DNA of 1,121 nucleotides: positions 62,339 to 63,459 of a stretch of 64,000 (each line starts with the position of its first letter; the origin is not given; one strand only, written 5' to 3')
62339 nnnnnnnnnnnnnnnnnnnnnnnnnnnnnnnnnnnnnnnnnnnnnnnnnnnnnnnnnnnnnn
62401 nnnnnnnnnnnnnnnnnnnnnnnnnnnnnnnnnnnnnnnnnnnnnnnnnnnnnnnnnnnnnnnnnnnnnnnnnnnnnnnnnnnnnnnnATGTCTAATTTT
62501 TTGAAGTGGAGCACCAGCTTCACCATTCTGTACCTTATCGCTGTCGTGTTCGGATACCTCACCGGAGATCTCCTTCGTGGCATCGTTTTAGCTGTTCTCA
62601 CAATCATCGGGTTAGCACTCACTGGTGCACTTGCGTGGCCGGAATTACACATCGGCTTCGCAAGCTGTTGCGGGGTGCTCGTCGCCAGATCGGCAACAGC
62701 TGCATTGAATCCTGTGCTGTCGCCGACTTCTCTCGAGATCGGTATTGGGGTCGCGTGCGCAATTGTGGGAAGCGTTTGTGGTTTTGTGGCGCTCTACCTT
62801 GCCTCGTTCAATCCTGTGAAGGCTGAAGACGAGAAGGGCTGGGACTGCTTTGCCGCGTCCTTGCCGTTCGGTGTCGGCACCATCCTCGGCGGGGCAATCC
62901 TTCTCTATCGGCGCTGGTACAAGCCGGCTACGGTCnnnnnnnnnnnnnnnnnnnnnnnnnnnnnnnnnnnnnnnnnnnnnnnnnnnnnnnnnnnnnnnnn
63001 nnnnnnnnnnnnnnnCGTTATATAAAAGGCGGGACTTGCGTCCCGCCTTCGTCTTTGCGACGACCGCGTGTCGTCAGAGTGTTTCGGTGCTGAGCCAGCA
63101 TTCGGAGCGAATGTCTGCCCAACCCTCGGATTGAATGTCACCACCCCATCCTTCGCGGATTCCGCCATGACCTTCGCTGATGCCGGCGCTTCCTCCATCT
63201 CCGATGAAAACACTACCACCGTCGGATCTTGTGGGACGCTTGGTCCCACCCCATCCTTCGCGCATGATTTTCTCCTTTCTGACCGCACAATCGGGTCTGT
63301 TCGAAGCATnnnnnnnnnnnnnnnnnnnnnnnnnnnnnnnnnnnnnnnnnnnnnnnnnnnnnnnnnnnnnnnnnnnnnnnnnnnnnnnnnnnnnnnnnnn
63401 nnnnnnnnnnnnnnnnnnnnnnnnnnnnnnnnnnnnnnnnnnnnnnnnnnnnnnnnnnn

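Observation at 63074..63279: Strong-RBS 63-aa Gly/Trp-rich repeat peptide antisense to the ribosomal operon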

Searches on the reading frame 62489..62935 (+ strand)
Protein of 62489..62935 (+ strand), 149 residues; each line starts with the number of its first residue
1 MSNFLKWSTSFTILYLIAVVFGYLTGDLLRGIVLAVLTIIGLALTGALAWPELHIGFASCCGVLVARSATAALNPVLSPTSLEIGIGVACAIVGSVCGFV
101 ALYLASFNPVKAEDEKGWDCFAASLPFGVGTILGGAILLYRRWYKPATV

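Call 6: search_protein_families(library=pfam, proteins=[window:62489-62935:+], max_evalue=1)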
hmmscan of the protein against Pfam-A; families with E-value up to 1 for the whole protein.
seq(149 aa): 1 family
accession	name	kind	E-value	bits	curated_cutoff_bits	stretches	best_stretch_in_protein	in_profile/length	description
PF02665.19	Nitrate_red_gam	-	0.044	13.8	22.9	1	81-146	48-113/217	Nitrate reductase gamma subunit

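Call 11: find_encoding_contigs(protein=window:62489-62935:+, flank=10000, max_places=10)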
Protein seq(149 aa) (149 aa): 1 contig read that carries it; 1 place shown.
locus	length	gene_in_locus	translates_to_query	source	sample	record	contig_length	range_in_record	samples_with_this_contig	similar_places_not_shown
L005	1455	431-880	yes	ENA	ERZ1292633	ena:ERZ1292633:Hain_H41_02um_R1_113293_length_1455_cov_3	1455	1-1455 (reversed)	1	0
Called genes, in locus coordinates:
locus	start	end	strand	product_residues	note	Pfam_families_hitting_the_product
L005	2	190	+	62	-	?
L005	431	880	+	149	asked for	-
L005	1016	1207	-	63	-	-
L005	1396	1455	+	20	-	?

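Call 47: find_homologous_proteins(query=window:62489-62935:+, max_evalue=1)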
Query seq(149 aa) (149 aa): 1 proteins with E <= 1 among 297 candidates.
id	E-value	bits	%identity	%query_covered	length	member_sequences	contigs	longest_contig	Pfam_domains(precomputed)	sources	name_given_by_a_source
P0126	1.9e-90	319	100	100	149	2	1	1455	-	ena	-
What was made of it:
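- Tried and rejected: The membrane protein has no homologue either (call 47).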

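Call 52: search_protein_families(library=ncbifam, proteins=[window:62489-62935:+], max_evalue=1)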
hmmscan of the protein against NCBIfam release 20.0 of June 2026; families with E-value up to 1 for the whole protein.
seq(149 aa): 1 family
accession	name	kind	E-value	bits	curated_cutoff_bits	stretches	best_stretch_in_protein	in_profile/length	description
TIGR00351.1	narI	equivalog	0.034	14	105.55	1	84-145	55-115/225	respiratory nitrate reductase subunit gamma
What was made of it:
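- On Bacteriocin / immunity-protein pair: No bacteriocin model matched in Pfam or NCBIfam (calls 6, 52).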

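Call 53: search_protein_families(library=padloc, proteins=[window:62489-62935:+], max_evalue=1)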
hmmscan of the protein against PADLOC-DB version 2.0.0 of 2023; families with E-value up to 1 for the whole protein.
seq(149 aa): 0 families

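Call 54: search_protein_families(library=phrogs, proteins=[window:62489-62935:+], max_evalue=1)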
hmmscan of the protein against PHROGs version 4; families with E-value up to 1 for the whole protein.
seq(149 aa): 2 families
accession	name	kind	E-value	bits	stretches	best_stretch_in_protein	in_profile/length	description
phrog_3630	-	unknown function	0.39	11.1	1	93-145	8-60/274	-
phrog_29151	-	unknown function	0.53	11.1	0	91-106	6-21/108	-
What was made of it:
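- There are no hits in Pfam, NCBIfam, PADLOC or PHROGs (calls 6, 52-54).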

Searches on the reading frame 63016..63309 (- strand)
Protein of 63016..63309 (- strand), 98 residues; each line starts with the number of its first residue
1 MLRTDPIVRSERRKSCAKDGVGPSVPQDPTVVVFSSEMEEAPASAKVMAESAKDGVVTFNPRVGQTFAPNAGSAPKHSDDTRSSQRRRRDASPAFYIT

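Call 6: search_protein_families(library=pfam, proteins=[window:63016-63309:-], max_evalue=1)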
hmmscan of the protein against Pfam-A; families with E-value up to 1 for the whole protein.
seq(98 aa): 0 families

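Call 34: find_encoding_contigs(protein=window:63016-63309:-, flank=2000, max_places=10)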
Protein seq(98 aa) (98 aa): 6 contigs read that carry it; 2 places shown.
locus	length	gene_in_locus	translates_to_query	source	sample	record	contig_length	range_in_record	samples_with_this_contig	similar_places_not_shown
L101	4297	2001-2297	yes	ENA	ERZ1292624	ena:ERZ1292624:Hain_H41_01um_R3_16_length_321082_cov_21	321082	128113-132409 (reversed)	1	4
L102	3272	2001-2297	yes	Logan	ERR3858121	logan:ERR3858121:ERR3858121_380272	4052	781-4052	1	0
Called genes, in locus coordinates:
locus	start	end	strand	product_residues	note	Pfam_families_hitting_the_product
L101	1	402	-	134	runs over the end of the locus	PF00276:Ribosomal_L23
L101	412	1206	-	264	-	PF00573:Ribosomal_L4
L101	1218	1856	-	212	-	PF00297:Ribosomal_L3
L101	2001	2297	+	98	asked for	-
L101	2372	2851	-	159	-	-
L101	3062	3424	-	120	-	PF00338:Ribosomal_S10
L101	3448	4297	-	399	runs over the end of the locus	PF00009:GTP_EFTU, PF03144:GTP_EFTU_D2, PF03143:GTP_EFTU_D3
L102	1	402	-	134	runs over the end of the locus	PF00276:Ribosomal_L23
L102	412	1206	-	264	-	PF00573:Ribosomal_L4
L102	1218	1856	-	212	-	PF00297:Ribosomal_L3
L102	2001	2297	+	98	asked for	-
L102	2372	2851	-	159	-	-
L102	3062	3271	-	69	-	?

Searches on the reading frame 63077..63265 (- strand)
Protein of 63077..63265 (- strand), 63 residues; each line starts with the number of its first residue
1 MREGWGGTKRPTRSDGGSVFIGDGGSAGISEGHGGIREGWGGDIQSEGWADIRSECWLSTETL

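Call 6: search_protein_families(library=pfam, proteins=[window:63077-63265:-], max_evalue=1)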
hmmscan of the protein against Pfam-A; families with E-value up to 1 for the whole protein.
seq(63 aa): 0 families

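Call 7: find_encoding_contigs(protein=window:63077-63265:-, flank=10000, max_places=10)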
Protein seq(63 aa) (63 aa): 1 contig read that carries it; 1 place shown.
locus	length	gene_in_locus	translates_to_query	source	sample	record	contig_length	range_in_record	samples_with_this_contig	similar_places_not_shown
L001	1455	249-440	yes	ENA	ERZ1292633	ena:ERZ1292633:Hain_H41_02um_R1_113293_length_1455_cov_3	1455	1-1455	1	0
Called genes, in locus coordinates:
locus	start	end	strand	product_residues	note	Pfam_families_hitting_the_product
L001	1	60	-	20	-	?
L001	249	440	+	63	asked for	-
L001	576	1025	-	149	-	-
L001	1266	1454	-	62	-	?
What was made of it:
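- A gene caller called this ORF in one assembly (call 7).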

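Call 8: find_homologous_proteins(query=window:63077-63265:-, max_evalue=10)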
Query seq(63 aa): no candidate shares three 5-residue words with the query. No homologue found.
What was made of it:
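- Both are orphans in an accessory region (calls 8, 47).
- Tried and rejected: The word-indexed search found nothing (call 8).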

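Call 15: search_protein_representatives(protein=window:63077-63265:-)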
Query: 63 residues. Proteins with E-value up to 0.001 (for the whole library): 3; up to 1e-10: 0; up to 1e-30: 0. The best 3 are listed.
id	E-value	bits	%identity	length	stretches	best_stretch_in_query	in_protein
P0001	3.2e-09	53.2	44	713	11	30-47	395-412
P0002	1.0e-08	51.6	54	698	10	5-24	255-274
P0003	1.6e-05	41.5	37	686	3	42-60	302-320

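Call 19: find_related_loci(query=A2, collection=metagenome_contigs, flank=5000)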
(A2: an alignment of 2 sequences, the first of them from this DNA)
Query A2 (63 aa) in metagenome_contigs; peptide patterns used: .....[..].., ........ (x = any residue, [..] = any of these).
82 stretches matched a pattern; 9 encode a relative of the query (tblastn E <= 1e-3); 9 distinct loci.
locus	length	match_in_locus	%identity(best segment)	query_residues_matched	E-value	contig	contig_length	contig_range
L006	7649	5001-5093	46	24-58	5e-5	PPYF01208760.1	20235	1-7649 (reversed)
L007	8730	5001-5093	46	24-58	5e-5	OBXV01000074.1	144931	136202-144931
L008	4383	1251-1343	46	24-58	5e-5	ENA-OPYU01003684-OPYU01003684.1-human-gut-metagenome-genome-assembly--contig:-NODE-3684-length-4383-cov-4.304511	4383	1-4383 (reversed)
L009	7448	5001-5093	46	24-58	5e-5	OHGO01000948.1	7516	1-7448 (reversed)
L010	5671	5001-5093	46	24-58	5e-5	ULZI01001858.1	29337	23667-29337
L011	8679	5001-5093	46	24-58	5e-5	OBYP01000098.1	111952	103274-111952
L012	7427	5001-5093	46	24-58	5e-5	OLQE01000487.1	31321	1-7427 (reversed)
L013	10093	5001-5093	46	24-58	5e-5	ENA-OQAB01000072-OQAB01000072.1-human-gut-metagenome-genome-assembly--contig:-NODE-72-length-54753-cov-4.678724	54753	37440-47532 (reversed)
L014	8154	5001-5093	46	24-58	1e-4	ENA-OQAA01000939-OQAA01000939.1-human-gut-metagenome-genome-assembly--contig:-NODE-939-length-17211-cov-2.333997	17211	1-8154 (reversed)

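Call 20: find_related_loci(query=A2, collection=genome_contigs, flank=5000)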
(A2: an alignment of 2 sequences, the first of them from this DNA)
Query A2 (63 aa) in genome_contigs; peptide patterns used: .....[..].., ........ (x = any residue, [..] = any of these).
129 stretches matched a pattern, but none encodes a relative of the query by tblastn (E <= 1e-3).
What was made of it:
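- Tried and rejected: The genome scan with the peptide found nothing (call 20).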

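Call 32: list_cluster_members(proteins=[window:63077-63265:-, window:63016-63309:-, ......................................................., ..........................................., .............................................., window:62489-62935:+, window:63068-63352:+])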
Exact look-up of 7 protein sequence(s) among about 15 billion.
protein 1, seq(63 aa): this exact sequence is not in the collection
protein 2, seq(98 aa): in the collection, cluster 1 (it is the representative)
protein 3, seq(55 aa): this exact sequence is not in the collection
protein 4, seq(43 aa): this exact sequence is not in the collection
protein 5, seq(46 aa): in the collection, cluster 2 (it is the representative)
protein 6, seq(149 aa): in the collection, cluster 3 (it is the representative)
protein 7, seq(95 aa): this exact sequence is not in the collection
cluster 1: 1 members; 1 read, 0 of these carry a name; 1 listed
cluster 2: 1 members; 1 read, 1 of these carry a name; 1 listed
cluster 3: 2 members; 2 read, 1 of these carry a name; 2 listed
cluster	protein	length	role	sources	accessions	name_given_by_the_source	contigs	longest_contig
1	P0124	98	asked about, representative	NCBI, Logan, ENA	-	-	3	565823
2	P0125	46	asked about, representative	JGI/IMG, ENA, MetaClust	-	\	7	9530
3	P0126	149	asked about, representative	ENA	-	-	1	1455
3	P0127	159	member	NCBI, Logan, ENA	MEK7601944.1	MAG: hypothetical protein AAB472_00430 [Patescibacteria group bacterium]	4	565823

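Call 33: find_encoding_contigs(protein=P0125, flank=3000, max_places=10)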
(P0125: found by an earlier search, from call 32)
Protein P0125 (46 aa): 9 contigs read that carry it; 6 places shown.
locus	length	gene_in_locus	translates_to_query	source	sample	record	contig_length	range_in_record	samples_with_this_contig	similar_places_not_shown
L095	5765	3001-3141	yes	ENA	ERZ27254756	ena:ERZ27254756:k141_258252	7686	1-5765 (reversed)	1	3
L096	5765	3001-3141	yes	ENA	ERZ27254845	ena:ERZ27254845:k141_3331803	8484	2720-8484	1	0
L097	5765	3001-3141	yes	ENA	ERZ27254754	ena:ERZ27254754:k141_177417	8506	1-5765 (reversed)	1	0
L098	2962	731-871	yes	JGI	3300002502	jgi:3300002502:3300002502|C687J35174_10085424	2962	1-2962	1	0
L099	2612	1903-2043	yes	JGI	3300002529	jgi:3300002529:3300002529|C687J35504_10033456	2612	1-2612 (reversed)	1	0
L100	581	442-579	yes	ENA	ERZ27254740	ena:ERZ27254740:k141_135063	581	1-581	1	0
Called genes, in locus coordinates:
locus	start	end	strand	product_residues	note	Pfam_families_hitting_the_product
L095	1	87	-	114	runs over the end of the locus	-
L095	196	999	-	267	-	PF00181:Ribosomal_L2_N, PF03947:Ribosomal_L2_C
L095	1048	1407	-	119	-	PF00276:Ribosomal_L23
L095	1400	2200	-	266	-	PF00573:Ribosomal_L4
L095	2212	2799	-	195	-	PF00297:Ribosomal_L3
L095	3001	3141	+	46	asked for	-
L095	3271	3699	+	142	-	-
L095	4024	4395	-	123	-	PF00338:Ribosomal_S10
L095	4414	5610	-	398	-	PF00009:GTP_EFTU, PF03144:GTP_EFTU_D2, PF03143:GTP_EFTU_D3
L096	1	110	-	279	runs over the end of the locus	PF03171:2OG-FeII_Oxy (faint)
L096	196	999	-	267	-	PF00181:Ribosomal_L2_N, PF03947:Ribosomal_L2_C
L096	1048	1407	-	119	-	PF00276:Ribosomal_L23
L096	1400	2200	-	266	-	PF00573:Ribosomal_L4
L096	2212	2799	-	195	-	PF00297:Ribosomal_L3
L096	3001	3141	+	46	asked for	-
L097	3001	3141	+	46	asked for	-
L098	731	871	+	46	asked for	-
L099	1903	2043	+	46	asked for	-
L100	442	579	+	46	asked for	?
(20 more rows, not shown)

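Call 48: predict_structure(protein=window:63077-63265:-)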
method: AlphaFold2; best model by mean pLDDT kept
length: 63 residues; sequences in the alignment: 1
mean_pLDDT: 55.0   pTM: 0.12
mean pLDDT of the five models: 55.0, 48.7, 45.7, 43.5, 42.6
residues with pLDDT >= 90: 0; 70-90: 5; 50-70: 39; < 50: 19
segments of 3 or more residues with pLDDT < 50: 1-4, 20-22, 28-30
pLDDT, mean of each block of 10 residues (from residue 1): 49 52 48 53 58 66 65
secondary structure: DSSP gave nothing for this model
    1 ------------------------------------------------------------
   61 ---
elements in order:
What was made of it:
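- The AlphaFold model has pLDDT 55 and no secondary structure (call 48).
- Tried and rejected: AlphaFold gave a low-confidence model with no structure, so I ran no fold search (call 48).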

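Call 52: search_protein_families(library=ncbifam, proteins=[window:63077-63265:-], max_evalue=1)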
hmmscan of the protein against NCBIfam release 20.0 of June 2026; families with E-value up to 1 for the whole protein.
seq(63 aa): 0 families

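Call 53: search_protein_families(library=padloc, proteins=[window:63077-63265:-], max_evalue=1)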
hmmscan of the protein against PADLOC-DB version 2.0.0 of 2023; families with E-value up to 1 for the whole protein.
seq(63 aa): 0 families

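Call 54: search_protein_families(library=phrogs, proteins=[window:63077-63265:-], max_evalue=1)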
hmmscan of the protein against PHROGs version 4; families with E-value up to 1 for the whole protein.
seq(63 aa): 0 families

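Call 55: search_solved_structures(query=window:63077-63265:-, max_evalue=10)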
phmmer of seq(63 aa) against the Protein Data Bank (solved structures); distinct sequences matched with E-value up to 10: 0.
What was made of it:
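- Tried and rejected: Pfam, NCBIfam, PADLOC, PHROGs and PDB gave nothing (calls 6, 52-55).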

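Call 57: find_related_loci(query=A2, collection=viral_contigs, flank=3000)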
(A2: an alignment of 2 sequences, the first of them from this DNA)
Query A2 (63 aa) in viral_contigs; peptide patterns used: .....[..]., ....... (x = any residue, [..] = any of these).
77 stretches matched a pattern; 1 encode a relative of the query (tblastn E <= 1e-3); 1 distinct loci.
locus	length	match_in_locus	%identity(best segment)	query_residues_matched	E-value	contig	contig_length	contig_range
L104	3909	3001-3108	53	1-36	3e-6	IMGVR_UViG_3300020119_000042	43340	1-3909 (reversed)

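Call 63: find_related_loci(query=A5, collection=viral_contigs, flank=10000)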
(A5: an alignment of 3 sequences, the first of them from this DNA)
Query A5 (63 aa) in viral_contigs; peptide patterns used: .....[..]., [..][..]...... (x = any residue, [..] = any of these).
27 stretches matched a pattern; 1 encode a relative of the query (tblastn E <= 1e-3); 1 distinct loci.
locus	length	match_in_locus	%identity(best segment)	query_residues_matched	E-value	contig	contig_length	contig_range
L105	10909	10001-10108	53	1-36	8e-6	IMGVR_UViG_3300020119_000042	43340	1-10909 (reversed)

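Call 69: search_dna_similar(query=window:63077-63265:-, collection=plasmids, mode=protein, max_evalue=10)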
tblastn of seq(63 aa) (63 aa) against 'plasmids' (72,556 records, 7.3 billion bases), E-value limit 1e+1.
No match.
